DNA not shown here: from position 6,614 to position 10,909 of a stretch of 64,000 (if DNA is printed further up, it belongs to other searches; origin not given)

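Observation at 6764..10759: Single 1331-aa polypeptide combining SF3 helicase, AEP primase, proofreading exonuclease and family B polymerase, with the helicase domain N-terminal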

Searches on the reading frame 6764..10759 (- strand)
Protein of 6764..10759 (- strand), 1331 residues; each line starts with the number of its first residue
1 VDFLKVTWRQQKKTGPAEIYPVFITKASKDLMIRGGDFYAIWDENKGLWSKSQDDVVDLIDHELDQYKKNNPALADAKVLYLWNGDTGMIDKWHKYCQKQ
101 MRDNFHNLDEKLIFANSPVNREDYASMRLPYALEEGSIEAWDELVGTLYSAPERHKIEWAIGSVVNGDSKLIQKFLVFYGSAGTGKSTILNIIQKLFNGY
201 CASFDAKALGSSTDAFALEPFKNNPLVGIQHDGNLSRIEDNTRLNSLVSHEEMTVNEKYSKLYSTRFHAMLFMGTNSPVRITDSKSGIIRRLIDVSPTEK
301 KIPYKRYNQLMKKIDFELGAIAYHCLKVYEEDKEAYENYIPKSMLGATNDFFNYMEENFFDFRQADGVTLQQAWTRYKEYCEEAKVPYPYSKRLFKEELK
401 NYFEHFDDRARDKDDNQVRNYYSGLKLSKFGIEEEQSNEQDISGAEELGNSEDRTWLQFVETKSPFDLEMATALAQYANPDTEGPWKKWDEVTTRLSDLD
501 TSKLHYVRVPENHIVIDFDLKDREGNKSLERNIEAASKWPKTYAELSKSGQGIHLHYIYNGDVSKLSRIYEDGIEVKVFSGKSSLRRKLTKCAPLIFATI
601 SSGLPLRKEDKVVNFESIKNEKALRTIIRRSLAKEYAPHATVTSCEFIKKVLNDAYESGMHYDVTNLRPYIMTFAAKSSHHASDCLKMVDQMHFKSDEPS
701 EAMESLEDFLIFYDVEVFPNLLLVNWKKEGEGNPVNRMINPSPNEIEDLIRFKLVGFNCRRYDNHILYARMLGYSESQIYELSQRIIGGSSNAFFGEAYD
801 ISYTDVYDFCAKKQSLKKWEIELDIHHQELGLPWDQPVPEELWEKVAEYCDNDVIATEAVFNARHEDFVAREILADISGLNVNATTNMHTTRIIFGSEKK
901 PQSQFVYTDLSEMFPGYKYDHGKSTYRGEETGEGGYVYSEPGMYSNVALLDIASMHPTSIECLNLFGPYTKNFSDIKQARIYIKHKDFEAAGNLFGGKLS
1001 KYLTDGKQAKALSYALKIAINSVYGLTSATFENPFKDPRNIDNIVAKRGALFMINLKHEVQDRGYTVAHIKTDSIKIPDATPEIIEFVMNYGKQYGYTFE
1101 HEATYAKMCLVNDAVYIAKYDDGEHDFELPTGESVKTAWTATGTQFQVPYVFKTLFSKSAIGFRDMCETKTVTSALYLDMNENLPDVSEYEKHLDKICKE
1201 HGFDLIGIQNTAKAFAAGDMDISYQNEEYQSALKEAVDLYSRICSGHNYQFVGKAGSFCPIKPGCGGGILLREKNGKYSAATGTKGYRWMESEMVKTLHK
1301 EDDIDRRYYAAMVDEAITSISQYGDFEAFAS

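Call 3: search_protein_families(library=pfam, proteins=[window:6764-10759:-], max_evalue=1)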
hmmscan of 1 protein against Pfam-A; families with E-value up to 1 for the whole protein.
window:6764-10759:- (1331 aa): 9 families
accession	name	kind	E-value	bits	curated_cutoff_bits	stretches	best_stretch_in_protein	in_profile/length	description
PF19263.5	DUF5906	-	4.3e-13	50.3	27.6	1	178-291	1-114/114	Family of unknown function (DUF5906)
PF03288.22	Pox_D5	-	0.0048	17.8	21.4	1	350-412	8-67/86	Poxvirus D5 protein-like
PF13175.12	AAA_15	-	0.0053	16.9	32.1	1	174-532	24-217/374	AAA ATPase domain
PF03193.22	RsgA_GTPase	-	0.029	14.6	30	1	170-194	103-127/174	RsgA GTPase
PF00136.26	DNA_pol_B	-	0.034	13.4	23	1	1013-1068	154-207/453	DNA polymerase family B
PF13401.12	AAA_22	-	0.046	14.5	27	0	173-210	5-45/130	AAA domain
PF00005.33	ABC_tran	-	0.099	13.7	25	1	175-198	13-36/137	ABC transporter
PF13521.12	AAA_28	-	0.11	13.2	27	0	177-198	3-24/164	AAA domain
PF09250.16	Prim-Pol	-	0.16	12.9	22.8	1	510-563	55-108/158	Bifunctional DNA primase/polymerase, N-terminal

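Call 4: search_protein_families(library=phrogs, proteins=[window:6764-10759:-], max_evalue=0.01)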
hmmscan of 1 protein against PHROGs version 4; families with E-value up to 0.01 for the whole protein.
window:6764-10759:- (1331 aa): 14 families
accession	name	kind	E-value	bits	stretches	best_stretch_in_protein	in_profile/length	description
phrog_4210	-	DNA, RNA and nucleotide metabolism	0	1929.5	1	1-1330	1-1285/1304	DNA polymerase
phrog_1252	-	DNA, RNA and nucleotide metabolism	1.8e-43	150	2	694-904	40-265/663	DNA polymerase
phrog_1829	-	DNA, RNA and nucleotide metabolism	4.5e-27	95.5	2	155-432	487-760/772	DNA primase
phrog_864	-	DNA, RNA and nucleotide metabolism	1.1e-26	94.6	1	157-429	350-627/1064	DNA primase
phrog_1156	-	DNA, RNA and nucleotide metabolism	1.5e-23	84.3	1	117-438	500-836/855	DNA primase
phrog_7601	-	unknown function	7e-17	62.7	1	160-414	8-263/289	-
phrog_6088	-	DNA, RNA and nucleotide metabolism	2e-14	54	1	161-402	495-745/772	DNA primase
phrog_2249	-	DNA, RNA and nucleotide metabolism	9.3e-06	25.6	1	172-413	525-744/802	DNA primase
phrog_13901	-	DNA, RNA and nucleotide metabolism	7e-05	23.1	1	461-576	35-147/341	DNA primase/helicase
phrog_1883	-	DNA, RNA and nucleotide metabolism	0.00013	21.5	1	172-303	490-622/756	DNA helicase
phrog_3022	-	DNA, RNA and nucleotide metabolism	0.0002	20.9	1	506-576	79-147/788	DNA primase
phrog_1139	-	DNA, RNA and nucleotide metabolism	0.00054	19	1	175-299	546-675/895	DNA primase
phrog_695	-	DNA, RNA and nucleotide metabolism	0.001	18.9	1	509-692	65-246/704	DNA polymerase/primase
phrog_8323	-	unknown function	0.0037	16.9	1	170-205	68-103/623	-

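Call 5: search_solved_structures(query=window:6764-10759:-, max_evalue=1, show_alignments=3)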
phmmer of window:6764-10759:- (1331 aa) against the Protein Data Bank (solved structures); distinct sequences matched with E-value up to 1: 2.
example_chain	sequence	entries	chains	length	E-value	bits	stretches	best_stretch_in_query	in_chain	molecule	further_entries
3k57_A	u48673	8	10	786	0.00025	21.9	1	932-1075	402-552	DNA polymerase II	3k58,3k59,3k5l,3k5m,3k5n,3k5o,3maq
1q8i_A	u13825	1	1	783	0.0003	21.7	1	932-1075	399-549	DNA polymerase II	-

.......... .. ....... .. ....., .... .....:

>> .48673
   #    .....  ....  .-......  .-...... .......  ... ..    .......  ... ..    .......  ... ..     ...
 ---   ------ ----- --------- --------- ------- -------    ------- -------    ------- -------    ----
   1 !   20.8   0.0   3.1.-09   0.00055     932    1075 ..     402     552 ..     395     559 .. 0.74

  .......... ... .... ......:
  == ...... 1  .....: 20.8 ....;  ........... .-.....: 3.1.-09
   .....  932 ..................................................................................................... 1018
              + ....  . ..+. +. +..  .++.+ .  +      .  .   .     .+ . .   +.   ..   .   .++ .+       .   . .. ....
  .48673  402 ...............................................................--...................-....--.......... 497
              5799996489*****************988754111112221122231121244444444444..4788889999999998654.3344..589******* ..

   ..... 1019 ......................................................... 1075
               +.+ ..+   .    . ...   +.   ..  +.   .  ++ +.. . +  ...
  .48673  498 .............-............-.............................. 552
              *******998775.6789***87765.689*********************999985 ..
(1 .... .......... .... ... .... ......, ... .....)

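Call 6: search_dna_similar(query=window:6764-10759:-, collection=phages, mode=protein, max_rows=40, rows=spread)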
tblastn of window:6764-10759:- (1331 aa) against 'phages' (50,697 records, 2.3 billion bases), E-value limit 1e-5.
Records with a match: 364; places in all: 364; records where one place covers at least 80% of the query: 252.
Best place of each record, by identity: <60% 364.
By first word of the organism name: Arthrobacter 95; Gordonia 55; Streptomyces 54; Enterococcus 47; Pseudomonas 38; Lactococcus 13; Siphovirus 12; Curtobacterium 7; Listeria 7; Bacteriophage 4; and 17 more.
By host as written in the record: Arthrobacter sp. ATCC 21022 62; Gordonia rubripertincta NRRL B-16540 36; Streptomyces griseus ATCC 10137 18; Pseudomonas aeruginosa 16; Gordonia terrae 3612 15; Arthrobacter globiformis B-2979 15; Streptomyces scabiei RL-34 14; - 13; and 80 more.
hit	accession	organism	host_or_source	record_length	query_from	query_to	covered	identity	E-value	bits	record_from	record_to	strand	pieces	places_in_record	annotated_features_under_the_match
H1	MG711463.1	Faecalibacterium phage FP_oengus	Faecalibacterium prausnitzii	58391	1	1331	100%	56.1%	0e+0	1502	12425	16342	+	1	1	helicase/polymerase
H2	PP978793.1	Gordonia phage FortCran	Gordonia rubripertincta NRRL B-16540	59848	1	1326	100%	51.3%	0e+0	1303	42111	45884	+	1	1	62: DNA primase/polymerase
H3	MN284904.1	Gordonia phage Tanis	Gordonia terrae 3612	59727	1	1326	100%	51.2%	0e+0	1297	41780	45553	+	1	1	62: DNA primase/polymerase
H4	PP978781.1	Gordonia phage TenaciousP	Gordonia rubripertincta NRRL B-16540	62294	1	1326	100%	51.0%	0e+0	1281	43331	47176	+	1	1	61: DNA primase/polymerase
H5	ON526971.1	Gordonia phage Burley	Gordonia rubripertincta NRRL B-16540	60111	1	1326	100%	50.7%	0e+0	1274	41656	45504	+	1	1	61: DNA primase/polymerase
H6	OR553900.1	Gordonia phage EndAve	Gordonia rubripertincta NRRL B-16540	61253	1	1326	100%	50.6%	0e+0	1279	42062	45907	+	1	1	62: DNA primase/polymerase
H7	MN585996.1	Gordonia phage Crocheter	Gordonia rubripertincta NRRL B-16540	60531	1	1326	100%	50.5%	0e+0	1271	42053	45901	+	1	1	61: DNA primase/polymerase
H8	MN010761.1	Gordonia phage Kenosha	Gordonia rubripertincta NRRL B-16540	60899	1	1326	100%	50.5%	0e+0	1270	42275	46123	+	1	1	60: DNA primase/polymerase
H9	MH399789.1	Arthrobacter phage Tatanka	Arthrobacter sp. ATCC 21022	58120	1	1331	100%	50.1%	0e+0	1264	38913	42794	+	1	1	53: DNA primase/polymerase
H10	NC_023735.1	Rhodococcus phage ReqiPepy6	Rhodococcus equi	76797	1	1326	100%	50.1%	0e+0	1264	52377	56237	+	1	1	DNA polymerase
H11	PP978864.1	Arthrobacter phage Brunswick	Arthrobacter sp. ATCC 21022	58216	1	1331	100%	49.9%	0e+0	1257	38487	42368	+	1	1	57: DNA primase/polymerase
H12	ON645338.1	Arthrobacter phage ScienceWizSam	Arthrobacter sp. ATCC 21022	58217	1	1331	100%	49.8%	0e+0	1256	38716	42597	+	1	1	57: DNA primase/polymerase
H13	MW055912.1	Arthrobacter phage Truckee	Arthrobacter globiformis B-2979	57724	1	1331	100%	49.7%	0e+0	1278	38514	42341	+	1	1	55: DNA primase/polymerase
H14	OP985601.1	Arthrobacter phage Hankly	Arthrobacter sp. ATCC 21022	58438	1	1330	100%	49.7%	0e+0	1265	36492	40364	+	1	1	60: DNA primase/polymerase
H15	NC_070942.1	Arthrobacter phage Xenomorph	Arthrobacter sp. ATCC 21022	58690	1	1330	100%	49.6%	0e+0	1264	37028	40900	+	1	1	58: DNA primase/polymerase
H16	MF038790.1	Arthrobacter phage Niktson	Arthrobacter sp. ATCC 21022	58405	1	1331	100%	49.4%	0e+0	1248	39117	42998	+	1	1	DNA primase/polymerase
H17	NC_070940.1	Arthrobacter phage Cheesy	Arthrobacter sp. ATCC 21022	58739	1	1330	100%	49.2%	0e+0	1236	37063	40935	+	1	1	61: DNA primase/polymerase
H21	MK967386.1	Streptomyces phage Esketit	Streptomyces griseus ATCC 10137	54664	1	1331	100%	46.7%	0e+0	1170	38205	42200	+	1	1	60: DNA primase/polymerase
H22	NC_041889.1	Streptomyces phage Rima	Streptomyces azureus NRRL B-2655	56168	1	1331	100%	46.7%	0e+0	1170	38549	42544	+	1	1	61: DNA polymerase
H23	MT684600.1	Streptomyces phage TieDye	Streptomyces griseus ATCC 10137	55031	1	1331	100%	46.6%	0e+0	1169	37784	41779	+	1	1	59: DNA primase/polymerase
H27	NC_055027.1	Lactococcus phage CHPC971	Lactococcus lactis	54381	19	1325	98%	39.2%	0e+0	877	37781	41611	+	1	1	DNA polymerase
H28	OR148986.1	Caudovirus D_HF5_2C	Homo sapiens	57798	1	1178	89%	40.3%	0e+0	845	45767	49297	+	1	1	DNA polymerase/primase | hypothetical protein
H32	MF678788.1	Enterococcus phage phiSHEF2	Enterococcus faecalis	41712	744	1102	27%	22.0%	1e-7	63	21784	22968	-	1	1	hypothetical protein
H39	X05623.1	Enterobacteria phage P4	-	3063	173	331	12%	29.8%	3e-7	61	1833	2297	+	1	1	unnamed protein product; alpha gene (pot.P4-specific DNA primase) (AA ...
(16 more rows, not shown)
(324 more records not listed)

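Call 9: find_homologous_proteins(query=window:6764-10759:-, max_evalue=1e-10)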
Query window:6764-10759:- (1331 aa): 8000 proteins with E <= 1e-10 among 8000 candidates; the best 120 are listed.
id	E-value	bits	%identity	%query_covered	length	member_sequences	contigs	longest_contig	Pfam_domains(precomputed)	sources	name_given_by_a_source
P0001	0.0e+0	3105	100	100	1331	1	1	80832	PF19263.6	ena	-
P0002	0.0e+0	3104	100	100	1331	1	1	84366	PF19263.6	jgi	-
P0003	0.0e+0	2909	95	100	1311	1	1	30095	PF19263.6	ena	-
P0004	0.0e+0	2864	93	100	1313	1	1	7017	PF19263.6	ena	-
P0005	0.0e+0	2813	91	100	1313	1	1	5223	PF19263.6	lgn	-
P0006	0.0e+0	2699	87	100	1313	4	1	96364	PF19263.6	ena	-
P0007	0.0e+0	2523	81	100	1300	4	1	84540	PF19263.6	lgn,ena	-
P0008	0.0e+0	2506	81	100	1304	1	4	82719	PF19263.6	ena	-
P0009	0.0e+0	2498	81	100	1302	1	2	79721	PF19263.6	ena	-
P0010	0.0e+0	2483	80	100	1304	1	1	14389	PF19263.6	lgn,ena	-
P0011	0.0e+0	2482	80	100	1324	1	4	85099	PF19263.6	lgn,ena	-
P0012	0.0e+0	2481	80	100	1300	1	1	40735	PF19263.6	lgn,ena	-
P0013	0.0e+0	2460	79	100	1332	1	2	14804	PF19263.6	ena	-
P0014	0.0e+0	2434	79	100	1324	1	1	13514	PF19263.6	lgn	-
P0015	0.0e+0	2399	78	100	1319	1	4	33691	PF19263.6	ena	-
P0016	0.0e+0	2398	78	100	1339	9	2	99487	PF19263.6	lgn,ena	-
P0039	0.0e+0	2283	74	100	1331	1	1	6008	PF19263.6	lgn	-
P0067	0.0e+0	2095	70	100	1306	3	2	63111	PF19263.6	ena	-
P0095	0.0e+0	1880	63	100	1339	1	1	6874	PF19263.6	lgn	-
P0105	0.0e+0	1875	63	100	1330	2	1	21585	PF19263.6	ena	-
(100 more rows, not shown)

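Call 13: get_annotated_region(hit=H1, flank=12000)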
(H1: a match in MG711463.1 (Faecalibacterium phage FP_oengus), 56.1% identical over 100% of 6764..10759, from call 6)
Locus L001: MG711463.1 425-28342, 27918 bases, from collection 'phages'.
description: Faecalibacterium phage FP_oengus, complete genome.
organism: Faecalibacterium phage FP_oengus (NCBI taxid 2070188)
taxonomy: Viruses; Duplodnaviria; Heunggongvirae; Uroviricota; Caudoviricetes; Oengusvirus; Oengusvirus oengus
host: Faecalibacterium prausnitzii; source: -; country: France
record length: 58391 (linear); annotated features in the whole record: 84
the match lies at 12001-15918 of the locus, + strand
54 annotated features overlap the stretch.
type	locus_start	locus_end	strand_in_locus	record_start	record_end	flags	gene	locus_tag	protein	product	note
CDS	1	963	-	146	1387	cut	-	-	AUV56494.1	integrase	rasttk_feature_creation_tool=prodigal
CDS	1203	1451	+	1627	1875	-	-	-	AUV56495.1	hypothetical protein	rasttk_feature_creation_tool=prodigal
CDS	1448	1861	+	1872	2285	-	-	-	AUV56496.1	hypothetical protein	rasttk_feature_creation_tool=prodigal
CDS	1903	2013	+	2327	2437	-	-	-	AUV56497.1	hypothetical protein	rasttk_feature_creation_tool=prodigal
CDS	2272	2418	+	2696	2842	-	-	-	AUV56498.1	hypothetical protein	rasttk_feature_creation_tool=prodigal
CDS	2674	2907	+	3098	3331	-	-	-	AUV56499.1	hypothetical protein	rasttk_feature_creation_tool=prodigal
CDS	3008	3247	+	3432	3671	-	-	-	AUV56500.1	hypothetical protein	rasttk_feature_creation_tool=prodigal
CDS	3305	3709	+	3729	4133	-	-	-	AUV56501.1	hypothetical protein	rasttk_feature_creation_tool=prodigal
CDS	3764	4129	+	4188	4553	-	-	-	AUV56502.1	hypothetical protein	rasttk_feature_creation_tool=prodigal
CDS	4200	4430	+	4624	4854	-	-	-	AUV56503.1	hypothetical protein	rasttk_feature_creation_tool=prodigal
CDS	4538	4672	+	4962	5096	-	-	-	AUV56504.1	hypothetical protein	rasttk_feature_creation_tool=prodigal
CDS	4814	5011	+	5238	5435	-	-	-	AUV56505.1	hypothetical protein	rasttk_feature_creation_tool=prodigal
CDS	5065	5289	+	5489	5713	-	-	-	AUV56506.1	hypothetical protein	rasttk_feature_creation_tool=prodigal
CDS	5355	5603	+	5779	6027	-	-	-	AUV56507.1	hypothetical protein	rasttk_feature_creation_tool=prodigal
CDS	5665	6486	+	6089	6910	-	-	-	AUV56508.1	hypothetical protein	rasttk_feature_creation_tool=prodigal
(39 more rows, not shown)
